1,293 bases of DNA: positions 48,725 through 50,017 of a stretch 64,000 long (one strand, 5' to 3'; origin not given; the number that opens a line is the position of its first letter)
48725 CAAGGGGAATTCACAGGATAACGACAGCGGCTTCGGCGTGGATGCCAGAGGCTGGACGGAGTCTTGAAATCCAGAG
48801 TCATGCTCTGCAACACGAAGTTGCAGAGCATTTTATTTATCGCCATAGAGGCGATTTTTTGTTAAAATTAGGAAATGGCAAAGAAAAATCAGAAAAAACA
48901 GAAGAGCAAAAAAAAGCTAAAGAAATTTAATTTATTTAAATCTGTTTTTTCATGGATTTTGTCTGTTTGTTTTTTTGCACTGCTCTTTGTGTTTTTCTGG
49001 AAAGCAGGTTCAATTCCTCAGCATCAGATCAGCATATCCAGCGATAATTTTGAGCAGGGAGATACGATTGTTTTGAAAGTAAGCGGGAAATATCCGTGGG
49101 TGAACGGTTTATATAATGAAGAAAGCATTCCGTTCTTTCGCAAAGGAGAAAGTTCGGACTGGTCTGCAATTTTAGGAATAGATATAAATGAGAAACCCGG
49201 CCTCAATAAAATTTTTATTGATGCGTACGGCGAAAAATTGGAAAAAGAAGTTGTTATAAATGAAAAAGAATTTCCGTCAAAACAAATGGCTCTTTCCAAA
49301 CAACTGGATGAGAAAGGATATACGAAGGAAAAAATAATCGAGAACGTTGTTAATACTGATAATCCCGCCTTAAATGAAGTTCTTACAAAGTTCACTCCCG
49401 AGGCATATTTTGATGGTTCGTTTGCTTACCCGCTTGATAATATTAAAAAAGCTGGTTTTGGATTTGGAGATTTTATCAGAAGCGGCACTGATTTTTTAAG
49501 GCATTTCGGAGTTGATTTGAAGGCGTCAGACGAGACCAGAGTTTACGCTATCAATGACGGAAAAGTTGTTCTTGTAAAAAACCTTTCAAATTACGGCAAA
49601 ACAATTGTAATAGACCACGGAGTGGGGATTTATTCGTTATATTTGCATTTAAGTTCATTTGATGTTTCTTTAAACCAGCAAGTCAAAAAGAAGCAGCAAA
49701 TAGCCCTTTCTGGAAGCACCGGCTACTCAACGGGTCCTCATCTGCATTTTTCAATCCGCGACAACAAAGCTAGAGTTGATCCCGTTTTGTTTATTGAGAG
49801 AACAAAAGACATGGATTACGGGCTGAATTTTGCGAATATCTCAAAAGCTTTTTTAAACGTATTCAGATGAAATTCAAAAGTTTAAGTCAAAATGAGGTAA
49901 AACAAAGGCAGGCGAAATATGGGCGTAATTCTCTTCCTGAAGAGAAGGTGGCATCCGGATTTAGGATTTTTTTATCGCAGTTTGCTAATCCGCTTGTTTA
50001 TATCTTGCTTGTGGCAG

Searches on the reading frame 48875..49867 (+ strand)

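Call 42: search_protein_families(library=pfam, proteins=[window:48875-49867:+], max_evalue=0.001)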
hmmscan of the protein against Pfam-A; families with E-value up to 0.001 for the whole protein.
window:48875-49867:+ (331 aa): 1 family
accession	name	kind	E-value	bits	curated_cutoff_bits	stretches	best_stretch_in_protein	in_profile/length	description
PF01551.29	Peptidase_M23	-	7e-32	109.9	28.7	1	210-303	3-96/96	Peptidase family M23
